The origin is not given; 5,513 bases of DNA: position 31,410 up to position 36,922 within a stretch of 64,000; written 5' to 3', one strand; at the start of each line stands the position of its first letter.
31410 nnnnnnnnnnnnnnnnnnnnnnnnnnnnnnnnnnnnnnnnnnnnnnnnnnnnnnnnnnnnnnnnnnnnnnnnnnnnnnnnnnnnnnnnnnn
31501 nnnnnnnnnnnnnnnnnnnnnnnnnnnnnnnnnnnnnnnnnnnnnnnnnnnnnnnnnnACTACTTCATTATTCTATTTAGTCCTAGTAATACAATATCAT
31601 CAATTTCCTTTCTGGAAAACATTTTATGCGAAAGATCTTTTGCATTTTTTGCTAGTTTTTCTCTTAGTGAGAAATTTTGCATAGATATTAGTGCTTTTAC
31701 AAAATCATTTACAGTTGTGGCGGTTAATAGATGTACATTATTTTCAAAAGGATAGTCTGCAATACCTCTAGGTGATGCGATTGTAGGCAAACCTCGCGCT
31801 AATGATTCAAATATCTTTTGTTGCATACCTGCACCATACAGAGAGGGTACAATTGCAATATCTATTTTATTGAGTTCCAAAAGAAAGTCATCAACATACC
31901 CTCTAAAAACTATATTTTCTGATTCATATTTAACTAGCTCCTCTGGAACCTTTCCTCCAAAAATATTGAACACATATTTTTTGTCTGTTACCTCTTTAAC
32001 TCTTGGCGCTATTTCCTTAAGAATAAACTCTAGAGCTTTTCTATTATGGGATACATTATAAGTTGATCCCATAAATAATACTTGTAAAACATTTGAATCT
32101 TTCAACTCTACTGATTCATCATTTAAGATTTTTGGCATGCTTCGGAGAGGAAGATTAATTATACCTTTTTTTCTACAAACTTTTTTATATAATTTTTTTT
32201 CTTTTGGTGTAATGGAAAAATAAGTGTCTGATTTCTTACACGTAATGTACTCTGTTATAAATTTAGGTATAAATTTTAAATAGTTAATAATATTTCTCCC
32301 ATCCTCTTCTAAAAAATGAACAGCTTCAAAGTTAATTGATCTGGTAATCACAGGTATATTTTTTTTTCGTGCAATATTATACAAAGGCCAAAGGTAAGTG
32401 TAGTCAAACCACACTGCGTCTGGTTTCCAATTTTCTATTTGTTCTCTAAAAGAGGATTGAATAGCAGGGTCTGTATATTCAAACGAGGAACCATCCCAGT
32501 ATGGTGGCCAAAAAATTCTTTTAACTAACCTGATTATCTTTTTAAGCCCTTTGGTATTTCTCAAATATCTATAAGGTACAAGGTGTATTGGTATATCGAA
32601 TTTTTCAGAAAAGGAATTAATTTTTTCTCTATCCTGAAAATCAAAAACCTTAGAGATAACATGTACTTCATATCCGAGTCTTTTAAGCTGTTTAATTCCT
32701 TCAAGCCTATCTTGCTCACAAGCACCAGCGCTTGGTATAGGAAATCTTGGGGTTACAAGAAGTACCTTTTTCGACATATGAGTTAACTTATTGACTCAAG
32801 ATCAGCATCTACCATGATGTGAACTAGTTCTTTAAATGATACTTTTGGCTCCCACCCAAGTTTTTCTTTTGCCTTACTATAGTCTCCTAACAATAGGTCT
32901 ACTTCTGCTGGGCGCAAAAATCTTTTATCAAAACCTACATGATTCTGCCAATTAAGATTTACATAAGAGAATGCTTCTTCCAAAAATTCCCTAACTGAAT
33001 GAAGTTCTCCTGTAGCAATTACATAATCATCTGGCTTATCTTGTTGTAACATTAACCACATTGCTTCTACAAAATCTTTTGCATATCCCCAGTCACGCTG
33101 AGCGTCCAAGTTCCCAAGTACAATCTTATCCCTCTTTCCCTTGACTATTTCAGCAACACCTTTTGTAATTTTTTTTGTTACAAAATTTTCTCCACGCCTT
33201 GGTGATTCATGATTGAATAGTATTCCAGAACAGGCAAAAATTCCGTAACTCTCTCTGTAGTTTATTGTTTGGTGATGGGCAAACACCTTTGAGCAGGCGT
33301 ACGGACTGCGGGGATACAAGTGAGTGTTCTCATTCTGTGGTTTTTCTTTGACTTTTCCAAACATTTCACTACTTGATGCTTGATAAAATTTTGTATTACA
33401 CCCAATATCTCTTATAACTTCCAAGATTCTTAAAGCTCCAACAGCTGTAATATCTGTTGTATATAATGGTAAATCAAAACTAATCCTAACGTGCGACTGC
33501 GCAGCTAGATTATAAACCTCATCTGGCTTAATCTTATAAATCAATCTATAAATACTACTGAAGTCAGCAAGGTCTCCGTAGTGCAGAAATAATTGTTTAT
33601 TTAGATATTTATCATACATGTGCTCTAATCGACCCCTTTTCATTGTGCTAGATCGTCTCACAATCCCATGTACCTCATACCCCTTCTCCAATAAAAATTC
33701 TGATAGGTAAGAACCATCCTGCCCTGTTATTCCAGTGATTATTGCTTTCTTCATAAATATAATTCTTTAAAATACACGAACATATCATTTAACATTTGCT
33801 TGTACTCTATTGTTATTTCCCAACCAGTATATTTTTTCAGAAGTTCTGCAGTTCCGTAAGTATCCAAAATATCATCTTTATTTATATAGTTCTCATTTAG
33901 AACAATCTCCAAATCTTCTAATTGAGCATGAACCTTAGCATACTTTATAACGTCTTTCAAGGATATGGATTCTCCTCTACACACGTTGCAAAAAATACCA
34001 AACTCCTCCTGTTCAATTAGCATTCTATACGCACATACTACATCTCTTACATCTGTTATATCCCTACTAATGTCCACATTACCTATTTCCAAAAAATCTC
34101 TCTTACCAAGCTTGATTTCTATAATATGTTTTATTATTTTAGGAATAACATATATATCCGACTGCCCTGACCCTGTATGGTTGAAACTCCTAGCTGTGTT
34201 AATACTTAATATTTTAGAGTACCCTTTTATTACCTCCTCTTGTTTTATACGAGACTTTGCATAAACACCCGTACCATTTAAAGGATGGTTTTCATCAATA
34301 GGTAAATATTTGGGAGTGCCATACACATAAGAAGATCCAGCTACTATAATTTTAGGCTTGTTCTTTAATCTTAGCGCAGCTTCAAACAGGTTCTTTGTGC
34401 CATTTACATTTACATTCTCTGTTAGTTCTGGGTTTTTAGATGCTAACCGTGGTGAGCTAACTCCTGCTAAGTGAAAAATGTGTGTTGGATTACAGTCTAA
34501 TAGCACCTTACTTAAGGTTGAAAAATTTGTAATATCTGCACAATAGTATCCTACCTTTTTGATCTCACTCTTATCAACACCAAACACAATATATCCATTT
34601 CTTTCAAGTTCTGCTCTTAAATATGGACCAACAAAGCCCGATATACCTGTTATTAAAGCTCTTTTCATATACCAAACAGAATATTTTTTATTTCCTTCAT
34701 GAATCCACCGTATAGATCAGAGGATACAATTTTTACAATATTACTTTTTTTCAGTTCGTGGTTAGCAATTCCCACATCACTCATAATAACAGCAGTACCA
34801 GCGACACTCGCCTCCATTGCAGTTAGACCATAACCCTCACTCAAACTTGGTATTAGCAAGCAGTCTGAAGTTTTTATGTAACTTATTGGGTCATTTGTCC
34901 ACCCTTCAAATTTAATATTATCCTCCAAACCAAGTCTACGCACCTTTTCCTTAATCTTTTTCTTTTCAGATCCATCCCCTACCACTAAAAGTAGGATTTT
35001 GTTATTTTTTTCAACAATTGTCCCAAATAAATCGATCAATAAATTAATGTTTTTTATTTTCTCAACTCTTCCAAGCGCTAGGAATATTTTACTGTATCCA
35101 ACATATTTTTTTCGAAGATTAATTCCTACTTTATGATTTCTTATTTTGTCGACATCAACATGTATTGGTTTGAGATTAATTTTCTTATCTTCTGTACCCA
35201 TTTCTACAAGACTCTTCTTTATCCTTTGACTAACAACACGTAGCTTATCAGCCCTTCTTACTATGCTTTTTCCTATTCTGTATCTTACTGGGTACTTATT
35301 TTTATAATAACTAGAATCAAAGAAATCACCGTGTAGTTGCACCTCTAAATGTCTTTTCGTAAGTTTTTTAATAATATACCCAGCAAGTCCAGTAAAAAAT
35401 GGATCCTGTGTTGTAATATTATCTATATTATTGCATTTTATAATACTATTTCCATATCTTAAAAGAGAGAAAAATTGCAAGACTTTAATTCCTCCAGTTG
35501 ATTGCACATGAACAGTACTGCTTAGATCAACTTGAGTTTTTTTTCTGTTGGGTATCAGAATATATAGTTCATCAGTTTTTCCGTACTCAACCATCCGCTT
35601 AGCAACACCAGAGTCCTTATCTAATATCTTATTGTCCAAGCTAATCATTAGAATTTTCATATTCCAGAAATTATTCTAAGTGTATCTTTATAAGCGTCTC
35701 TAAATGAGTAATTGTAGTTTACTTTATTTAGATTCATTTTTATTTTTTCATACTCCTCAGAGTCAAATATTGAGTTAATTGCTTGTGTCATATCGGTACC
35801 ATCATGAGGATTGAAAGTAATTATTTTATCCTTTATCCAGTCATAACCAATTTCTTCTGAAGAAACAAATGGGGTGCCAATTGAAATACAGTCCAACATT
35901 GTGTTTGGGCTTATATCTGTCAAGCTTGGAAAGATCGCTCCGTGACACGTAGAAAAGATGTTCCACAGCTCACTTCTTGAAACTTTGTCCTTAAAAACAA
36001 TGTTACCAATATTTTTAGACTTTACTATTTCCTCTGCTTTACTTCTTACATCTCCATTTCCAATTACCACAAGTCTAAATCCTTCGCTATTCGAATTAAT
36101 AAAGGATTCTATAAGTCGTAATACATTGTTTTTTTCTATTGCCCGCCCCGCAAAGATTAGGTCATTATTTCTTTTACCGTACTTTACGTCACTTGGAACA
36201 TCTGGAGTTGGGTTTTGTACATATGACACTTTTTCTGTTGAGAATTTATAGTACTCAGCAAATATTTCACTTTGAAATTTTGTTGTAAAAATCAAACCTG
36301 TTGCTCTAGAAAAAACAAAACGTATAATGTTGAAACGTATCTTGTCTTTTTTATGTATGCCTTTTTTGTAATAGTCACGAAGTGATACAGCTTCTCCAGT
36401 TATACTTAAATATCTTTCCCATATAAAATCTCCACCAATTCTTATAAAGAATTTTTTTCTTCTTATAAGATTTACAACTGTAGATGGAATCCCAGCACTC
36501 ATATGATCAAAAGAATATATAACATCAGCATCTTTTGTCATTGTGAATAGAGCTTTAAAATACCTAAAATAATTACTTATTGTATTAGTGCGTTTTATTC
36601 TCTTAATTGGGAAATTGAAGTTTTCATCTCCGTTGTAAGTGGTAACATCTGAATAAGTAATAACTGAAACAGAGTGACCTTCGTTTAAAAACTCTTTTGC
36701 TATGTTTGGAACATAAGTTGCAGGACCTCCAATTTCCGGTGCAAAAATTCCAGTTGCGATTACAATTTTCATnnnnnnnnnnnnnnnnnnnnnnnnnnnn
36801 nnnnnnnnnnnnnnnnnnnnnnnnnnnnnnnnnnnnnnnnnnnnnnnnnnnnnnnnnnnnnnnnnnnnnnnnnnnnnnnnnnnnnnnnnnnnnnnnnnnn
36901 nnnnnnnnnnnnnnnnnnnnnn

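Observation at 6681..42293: Six paralogous GT-C (PMT/ArnT-like) membrane glycosyltransferases paired with four GT2 polyprenyl-phosphate sugar synthases in one operon-like array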

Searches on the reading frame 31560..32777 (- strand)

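Call 9: search_protein_families(library=pfam, proteins=[window:31560-32777:-], max_evalue=0.0001)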
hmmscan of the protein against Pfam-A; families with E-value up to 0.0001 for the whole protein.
window:31560-32777:- (405 aa): 4 families
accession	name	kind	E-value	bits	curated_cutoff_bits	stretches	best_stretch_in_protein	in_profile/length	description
PF13692.12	Glyco_trans_1_4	-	7.2e-18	65.6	27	1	233-366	4-139/142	Glycosyl transferases group 1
PF00534.26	Glycos_transf_1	-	8.5e-07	29.1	26.4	1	253-380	33-170/172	Glycosyl transferases group 1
PF13524.12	Glyco_trans_1_2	-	6.2e-06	26.7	25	1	266-382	13-128/144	Glycosyl transferase-like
PF13439.12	Glyco_transf_4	-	4.7e-05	23.9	28.5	0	29-146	13-102/170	Glycosyltransferase Family 4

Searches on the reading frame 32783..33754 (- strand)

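Call 9: search_protein_families(library=pfam, proteins=[window:32783-33754:-], max_evalue=0.0001)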
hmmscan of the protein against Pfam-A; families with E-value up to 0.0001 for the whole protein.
window:32783-33754:- (323 aa): 3 families
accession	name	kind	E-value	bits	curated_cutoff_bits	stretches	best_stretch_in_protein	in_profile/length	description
PF16363.11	GDP_Man_Dehyd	-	1.8e-140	468.6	27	1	5-314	1-332/332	GDP-mannose 4,6 dehydratase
PF01370.27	Epimerase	-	1.5e-72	244.3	20.9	1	5-247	2-240/240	NAD dependent epimerase/dehydratase family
PF04321.23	RmlD_sub_bind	-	7e-07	29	27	1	4-193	3-161/287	RmlD substrate binding domain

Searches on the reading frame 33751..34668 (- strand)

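Call 9: search_protein_families(library=pfam, proteins=[window:33751-34668:-], max_evalue=0.0001)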
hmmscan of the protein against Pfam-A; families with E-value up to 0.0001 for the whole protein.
window:33751-34668:- (305 aa): 4 families
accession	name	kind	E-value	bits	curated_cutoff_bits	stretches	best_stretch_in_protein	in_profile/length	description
PF16363.11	GDP_Man_Dehyd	-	4.3e-48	164.9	27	1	5-296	1-332/332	GDP-mannose 4,6 dehydratase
PF01370.27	Epimerase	-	2.9e-35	122.3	20.9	1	4-221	1-228/240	NAD dependent epimerase/dehydratase family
PF04321.23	RmlD_sub_bind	-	1.4e-13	51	27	1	3-152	2-141/287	RmlD substrate binding domain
PF01073.25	3Beta_HSD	-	1.3e-06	28.1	22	1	6-114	2-117/280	3-beta hydroxysteroid dehydrogenase/isomerase family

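Call 74: search_protein_families(library=ncbifam, proteins=[window:33751-34668:-], max_evalue=0.00001)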
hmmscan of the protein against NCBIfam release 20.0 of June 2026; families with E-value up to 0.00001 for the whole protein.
window:33751-34668:- (305 aa): 14 families
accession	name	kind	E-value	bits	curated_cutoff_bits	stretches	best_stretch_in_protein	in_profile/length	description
TIGR04180.1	EDH_00030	hypoth_equivalog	1.7e-31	109.4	475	1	19-284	16-293/297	NAD-dependent 4,6-dehydratase LegB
TIGR01472.1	gmd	equivalog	2.8e-26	92.6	415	1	3-249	2-269/342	GDP-mannose 4,6-dehydratase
TIGR01179.1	galE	equivalog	2.6e-24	85.7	262.3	1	5-297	3-322/332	UDP-glucose 4-epimerase GalE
TIGR02622.1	CDP_4_6_dhtase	equivalog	1.2e-13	51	278.45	1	2-180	5-208/352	CDP-glucose 4,6-dehydratase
NF043036.1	ErythonDh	equivalog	4.6e-12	45.8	325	1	33-152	43-165/321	D-erythronate dehydrogenase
TIGR01181.1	dTDP_gluc_dehyt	equivalog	4.8e-12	45.6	365.1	1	37-243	50-256/321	dTDP-glucose 4,6-dehydratase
TIGR02197.1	heptose_epim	equivalog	1e-11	44.6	274.6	1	5-252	2-264/316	ADP-glyceromanno-heptose 6-epimerase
NF007956.0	PRK10675.1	subfamily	1.4e-10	40.8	394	1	33-211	46-234/338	UDP-glucose 4-epimerase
TIGR01214.1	rmlD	equivalog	9.7e-10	38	224.05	1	4-167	2-156/285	dTDP-4-dehydrorhamnose reductase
TIGR03466.1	HpnA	hypoth_equivalog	3e-09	36.2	367.65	1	3-176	2-180/327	hopanoid-associated sugar epimerase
NF042423.1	oxyalk_red_Shew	equivalog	1.2e-07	31.1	580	1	2-183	9-191/331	2-alkyl-3-oxoalkanoate reductase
TIGR01777.1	yfcH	hypoth_equivalog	1.5e-06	28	207.35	1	5-134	2-134/292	TIGR01777 family oxidoreductase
NF041015.1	UDPsulfquin_syn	equivalog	3.8e-06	26.1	575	0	37-126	66-157/384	UDP-sulfoquinovose synthase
NF011728.1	PRK15181.1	equivalog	8.7e-06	25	760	0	42-217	74-248/348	Vi polysaccharide biosynthesis UDP-N-acetylglucosaminuronic acid C-4 epimerase TviC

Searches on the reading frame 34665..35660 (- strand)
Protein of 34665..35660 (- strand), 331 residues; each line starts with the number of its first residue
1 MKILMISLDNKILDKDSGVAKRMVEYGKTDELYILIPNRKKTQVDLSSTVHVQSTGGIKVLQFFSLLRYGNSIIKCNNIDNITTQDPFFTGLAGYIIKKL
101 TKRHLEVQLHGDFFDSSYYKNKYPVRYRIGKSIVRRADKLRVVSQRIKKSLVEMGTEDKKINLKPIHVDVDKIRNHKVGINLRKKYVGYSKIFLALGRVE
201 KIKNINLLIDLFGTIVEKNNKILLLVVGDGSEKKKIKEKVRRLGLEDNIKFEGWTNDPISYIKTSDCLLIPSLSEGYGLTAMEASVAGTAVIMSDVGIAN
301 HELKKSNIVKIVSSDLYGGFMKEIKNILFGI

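Call 9: search_protein_families(library=pfam, proteins=[window:34665-35660:-], max_evalue=0.0001)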
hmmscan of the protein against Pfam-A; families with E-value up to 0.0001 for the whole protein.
window:34665-35660:- (331 aa): 4 families
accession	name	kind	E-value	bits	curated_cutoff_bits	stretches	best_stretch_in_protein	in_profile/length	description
PF00534.26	Glycos_transf_1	-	2.6e-27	95.9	26.4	1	190-304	15-132/172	Glycosyl transferases group 1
PF13692.12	Glyco_trans_1_4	-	1.2e-22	81.2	27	1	191-302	2-113/142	Glycosyl transferases group 1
PF20706.3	GT4-conflict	-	4.3e-10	39.6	26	1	126-295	136-312/385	Family 4 Glycosyltransferase in conflict systems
PF13439.12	Glyco_transf_4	-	2.1e-06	28.3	28.5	1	61-171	55-169/170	Glycosyltransferase Family 4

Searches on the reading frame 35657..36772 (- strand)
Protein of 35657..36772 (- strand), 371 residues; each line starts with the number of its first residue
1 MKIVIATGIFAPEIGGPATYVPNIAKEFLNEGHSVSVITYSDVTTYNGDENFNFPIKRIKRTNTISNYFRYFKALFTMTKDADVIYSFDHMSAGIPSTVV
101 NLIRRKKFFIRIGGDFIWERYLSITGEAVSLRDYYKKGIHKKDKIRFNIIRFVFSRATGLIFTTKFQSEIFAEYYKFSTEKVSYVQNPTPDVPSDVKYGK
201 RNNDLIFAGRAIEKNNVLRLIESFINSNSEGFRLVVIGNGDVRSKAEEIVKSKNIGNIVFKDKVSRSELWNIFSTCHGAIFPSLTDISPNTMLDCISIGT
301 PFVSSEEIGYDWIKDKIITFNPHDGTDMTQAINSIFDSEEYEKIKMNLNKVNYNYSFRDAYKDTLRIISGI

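Call 9: search_protein_families(library=pfam, proteins=[window:35657-36772:-], max_evalue=0.0001)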
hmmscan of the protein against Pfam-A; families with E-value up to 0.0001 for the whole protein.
window:35657-36772:- (371 aa): 4 families
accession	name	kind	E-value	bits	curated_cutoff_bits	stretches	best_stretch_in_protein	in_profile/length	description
PF13692.12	Glyco_trans_1_4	-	1.3e-11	45.4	27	1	204-336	3-140/142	Glycosyl transferases group 1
PF00534.26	Glycos_transf_1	-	1.3e-11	44.8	26.4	1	200-341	13-161/172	Glycosyl transferases group 1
PF13439.12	Glyco_transf_4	-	2e-07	31.7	28.5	1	14-188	1-165/170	Glycosyltransferase Family 4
PF13579.12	Glyco_trans_4_4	-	2.8e-05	24.9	29.7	1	15-187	1-157/158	Glycosyl transferase 4-like domain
